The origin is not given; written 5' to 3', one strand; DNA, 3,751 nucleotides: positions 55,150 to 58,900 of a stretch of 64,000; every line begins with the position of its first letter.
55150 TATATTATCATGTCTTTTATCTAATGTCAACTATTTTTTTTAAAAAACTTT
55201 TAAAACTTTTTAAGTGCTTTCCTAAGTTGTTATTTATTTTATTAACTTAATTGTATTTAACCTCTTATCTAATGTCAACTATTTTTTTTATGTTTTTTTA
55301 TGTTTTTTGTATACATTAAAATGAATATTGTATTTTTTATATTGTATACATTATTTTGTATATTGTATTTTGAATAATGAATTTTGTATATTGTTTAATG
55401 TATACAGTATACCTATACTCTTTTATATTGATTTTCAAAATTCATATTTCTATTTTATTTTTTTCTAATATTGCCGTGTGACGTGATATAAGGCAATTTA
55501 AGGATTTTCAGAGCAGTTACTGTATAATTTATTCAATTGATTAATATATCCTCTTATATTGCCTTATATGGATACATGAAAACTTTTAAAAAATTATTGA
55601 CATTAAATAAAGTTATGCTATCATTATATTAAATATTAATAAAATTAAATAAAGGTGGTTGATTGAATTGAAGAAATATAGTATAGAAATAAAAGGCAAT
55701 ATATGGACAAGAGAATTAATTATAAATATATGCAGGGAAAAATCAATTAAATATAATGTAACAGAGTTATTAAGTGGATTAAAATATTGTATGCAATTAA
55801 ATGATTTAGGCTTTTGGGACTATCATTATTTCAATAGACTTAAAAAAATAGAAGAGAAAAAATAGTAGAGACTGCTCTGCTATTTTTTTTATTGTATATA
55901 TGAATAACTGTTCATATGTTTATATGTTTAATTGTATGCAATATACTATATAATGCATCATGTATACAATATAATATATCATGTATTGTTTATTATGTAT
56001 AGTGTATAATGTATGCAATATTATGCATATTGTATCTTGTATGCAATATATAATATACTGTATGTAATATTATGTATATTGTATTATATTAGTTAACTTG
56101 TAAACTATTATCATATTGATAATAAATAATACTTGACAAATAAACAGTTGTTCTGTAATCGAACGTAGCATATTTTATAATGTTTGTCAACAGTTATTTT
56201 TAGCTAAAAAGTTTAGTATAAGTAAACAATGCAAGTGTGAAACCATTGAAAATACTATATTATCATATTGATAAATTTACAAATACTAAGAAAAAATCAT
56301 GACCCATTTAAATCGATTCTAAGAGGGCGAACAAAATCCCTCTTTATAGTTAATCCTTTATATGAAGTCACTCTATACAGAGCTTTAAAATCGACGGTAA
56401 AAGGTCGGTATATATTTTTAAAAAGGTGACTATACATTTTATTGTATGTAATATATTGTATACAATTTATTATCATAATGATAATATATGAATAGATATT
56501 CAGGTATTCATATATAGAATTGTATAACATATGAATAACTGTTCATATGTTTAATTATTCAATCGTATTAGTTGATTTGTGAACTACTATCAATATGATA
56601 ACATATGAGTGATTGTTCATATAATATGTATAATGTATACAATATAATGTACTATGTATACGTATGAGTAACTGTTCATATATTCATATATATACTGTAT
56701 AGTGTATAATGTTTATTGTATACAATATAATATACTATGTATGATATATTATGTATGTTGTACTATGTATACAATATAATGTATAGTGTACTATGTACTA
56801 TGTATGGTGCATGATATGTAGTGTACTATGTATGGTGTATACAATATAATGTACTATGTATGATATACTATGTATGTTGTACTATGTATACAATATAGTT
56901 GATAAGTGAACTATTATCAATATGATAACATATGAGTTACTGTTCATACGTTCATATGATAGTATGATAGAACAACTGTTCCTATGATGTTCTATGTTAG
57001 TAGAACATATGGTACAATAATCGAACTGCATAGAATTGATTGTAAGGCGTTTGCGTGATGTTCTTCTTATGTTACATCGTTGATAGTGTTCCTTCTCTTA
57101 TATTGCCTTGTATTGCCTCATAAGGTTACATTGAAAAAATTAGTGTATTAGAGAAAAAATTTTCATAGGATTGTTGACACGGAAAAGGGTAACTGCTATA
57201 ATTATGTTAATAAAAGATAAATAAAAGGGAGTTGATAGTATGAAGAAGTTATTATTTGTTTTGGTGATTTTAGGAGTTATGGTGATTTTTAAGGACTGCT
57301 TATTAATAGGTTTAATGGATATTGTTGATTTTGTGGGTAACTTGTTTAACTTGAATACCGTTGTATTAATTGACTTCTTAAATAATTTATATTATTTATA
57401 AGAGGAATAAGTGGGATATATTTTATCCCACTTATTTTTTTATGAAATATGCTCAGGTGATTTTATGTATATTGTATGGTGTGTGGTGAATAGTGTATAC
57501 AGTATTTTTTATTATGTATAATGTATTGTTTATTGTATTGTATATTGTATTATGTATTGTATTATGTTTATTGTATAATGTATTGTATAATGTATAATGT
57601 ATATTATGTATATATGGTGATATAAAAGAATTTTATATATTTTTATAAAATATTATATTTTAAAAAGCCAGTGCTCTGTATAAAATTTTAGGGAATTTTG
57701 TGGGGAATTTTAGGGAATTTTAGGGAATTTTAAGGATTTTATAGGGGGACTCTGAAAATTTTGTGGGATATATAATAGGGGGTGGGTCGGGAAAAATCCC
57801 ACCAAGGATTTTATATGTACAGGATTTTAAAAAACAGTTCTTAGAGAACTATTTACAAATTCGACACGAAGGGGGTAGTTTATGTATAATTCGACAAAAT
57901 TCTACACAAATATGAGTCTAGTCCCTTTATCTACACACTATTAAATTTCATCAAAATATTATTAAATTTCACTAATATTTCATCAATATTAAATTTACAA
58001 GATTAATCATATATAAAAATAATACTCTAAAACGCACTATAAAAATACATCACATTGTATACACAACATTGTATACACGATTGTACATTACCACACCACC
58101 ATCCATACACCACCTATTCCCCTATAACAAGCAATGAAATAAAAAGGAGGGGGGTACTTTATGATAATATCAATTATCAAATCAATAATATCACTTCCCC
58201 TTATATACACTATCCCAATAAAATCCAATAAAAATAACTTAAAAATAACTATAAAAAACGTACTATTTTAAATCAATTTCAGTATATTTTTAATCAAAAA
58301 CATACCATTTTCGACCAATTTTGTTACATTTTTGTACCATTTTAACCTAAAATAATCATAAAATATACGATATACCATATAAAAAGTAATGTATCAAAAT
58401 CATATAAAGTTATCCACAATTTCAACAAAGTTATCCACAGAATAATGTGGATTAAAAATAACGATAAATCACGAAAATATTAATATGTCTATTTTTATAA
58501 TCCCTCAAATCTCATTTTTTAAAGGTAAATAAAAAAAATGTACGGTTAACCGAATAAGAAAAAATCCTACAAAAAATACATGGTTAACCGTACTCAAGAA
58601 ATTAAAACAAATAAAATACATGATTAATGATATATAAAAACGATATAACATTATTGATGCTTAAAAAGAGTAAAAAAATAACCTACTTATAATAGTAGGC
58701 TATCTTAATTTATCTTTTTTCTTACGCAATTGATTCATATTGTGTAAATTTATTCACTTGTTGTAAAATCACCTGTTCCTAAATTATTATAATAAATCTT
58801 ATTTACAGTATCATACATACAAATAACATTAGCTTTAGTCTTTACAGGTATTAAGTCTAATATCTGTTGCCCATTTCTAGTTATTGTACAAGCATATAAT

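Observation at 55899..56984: Cluster of 18-bp palindromes whose core matches the Gram-positive LexA (Cheo) box GAAC-N4-GTTC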

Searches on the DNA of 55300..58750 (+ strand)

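Call 6: search_dna_similar(query=window:55300-58750:+, collection=phages, mode=near, max_rows=20)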
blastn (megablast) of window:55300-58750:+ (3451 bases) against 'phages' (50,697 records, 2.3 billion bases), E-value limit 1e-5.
No match.

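Call 112: search_dna_similar(query=window:56100-57250:+, collection=phages, mode=distant, max_rows=10)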
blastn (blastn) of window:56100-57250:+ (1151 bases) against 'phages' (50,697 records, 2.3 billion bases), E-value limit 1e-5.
No match.
